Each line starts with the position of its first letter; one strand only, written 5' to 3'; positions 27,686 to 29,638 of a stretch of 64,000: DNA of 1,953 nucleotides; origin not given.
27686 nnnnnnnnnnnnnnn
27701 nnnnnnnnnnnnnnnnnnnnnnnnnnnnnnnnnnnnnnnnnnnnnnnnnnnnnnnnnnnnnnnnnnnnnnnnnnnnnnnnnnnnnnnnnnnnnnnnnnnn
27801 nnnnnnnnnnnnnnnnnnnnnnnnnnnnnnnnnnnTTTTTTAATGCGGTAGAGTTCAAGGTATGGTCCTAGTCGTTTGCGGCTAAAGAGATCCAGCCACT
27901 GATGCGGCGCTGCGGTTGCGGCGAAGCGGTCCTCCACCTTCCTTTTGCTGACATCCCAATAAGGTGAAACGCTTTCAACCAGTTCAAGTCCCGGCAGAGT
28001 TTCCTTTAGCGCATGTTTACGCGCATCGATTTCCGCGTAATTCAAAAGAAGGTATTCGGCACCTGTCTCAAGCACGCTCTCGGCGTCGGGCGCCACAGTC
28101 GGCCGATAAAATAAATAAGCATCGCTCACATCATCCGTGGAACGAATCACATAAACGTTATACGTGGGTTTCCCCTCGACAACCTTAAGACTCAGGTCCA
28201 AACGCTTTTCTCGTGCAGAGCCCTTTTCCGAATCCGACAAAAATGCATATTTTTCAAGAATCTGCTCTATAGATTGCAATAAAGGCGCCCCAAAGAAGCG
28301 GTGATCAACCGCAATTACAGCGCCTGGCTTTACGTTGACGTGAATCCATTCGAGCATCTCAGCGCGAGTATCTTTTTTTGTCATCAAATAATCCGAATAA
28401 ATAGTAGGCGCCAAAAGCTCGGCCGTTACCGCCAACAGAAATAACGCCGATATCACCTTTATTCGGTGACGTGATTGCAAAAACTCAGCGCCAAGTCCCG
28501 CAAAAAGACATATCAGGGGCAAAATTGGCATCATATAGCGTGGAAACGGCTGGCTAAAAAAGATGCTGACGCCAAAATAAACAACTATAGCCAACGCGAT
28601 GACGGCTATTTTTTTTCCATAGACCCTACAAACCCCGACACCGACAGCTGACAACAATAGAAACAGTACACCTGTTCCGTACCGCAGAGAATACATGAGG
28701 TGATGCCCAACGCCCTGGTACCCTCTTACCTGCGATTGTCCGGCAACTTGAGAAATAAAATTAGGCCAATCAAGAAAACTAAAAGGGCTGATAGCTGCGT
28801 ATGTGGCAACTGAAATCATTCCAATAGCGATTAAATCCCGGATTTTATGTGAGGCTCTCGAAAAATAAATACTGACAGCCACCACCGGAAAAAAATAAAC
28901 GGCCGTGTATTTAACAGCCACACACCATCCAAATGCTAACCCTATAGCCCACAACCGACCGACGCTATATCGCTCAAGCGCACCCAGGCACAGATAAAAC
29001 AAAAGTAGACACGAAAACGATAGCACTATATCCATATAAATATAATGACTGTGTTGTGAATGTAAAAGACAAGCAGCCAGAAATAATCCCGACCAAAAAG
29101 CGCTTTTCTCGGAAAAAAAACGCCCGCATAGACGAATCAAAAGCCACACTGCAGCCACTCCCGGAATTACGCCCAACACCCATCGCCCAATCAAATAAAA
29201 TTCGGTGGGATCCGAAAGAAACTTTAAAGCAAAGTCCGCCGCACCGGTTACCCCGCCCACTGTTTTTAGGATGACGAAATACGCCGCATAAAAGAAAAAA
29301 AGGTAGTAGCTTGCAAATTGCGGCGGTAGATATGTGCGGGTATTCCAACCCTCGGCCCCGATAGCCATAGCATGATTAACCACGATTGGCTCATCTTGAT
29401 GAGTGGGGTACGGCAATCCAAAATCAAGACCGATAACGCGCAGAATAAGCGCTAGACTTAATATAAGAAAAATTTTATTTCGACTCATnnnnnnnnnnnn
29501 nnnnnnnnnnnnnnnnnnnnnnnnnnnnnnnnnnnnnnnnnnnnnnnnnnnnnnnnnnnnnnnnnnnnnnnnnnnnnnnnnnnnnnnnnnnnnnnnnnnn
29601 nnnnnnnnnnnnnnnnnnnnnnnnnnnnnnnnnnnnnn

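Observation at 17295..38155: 21-kb locus dense in GT-C membrane glycosyltransferases and polyprenyl-phosphate sugar synthases, with no Wzx/Wzy/initiating transferase: candidate multi-route periplasmic glycan-decoration system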

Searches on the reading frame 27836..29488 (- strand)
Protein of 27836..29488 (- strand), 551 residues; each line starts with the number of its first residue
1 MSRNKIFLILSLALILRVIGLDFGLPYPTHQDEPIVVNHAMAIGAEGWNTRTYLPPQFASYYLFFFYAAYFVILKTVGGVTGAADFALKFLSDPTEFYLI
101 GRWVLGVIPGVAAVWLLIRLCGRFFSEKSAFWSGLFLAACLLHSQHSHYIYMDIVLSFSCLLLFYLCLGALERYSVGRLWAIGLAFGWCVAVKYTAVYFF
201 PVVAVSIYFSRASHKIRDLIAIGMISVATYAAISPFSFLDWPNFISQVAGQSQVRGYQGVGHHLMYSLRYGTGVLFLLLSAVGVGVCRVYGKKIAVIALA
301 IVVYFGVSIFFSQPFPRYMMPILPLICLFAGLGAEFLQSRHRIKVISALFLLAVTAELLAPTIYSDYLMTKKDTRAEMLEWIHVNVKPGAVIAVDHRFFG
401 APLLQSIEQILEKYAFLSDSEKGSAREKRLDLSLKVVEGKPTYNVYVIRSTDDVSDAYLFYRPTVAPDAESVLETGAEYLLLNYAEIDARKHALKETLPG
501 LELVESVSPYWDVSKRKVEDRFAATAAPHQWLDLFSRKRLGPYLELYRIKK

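Call 4: search_protein_families(library=pfam, proteins=[window:27836-29488:-], max_evalue=0.01)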
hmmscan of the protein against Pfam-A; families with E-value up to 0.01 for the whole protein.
window:27836-29488:- (551 aa): 1 family
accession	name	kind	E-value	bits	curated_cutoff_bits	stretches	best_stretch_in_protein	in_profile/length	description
PF13231.12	PMT_2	-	8.5e-08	33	26.1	1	107-235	29-156/160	Dolichyl-phosphate-mannose-protein mannosyltransferase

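Call 12: search_protein_families(library=ncbifam, proteins=[window:27836-29488:-], max_evalue=0.01)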
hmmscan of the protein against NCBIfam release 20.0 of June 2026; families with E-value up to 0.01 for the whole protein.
window:27836-29488:- (551 aa): 0 families
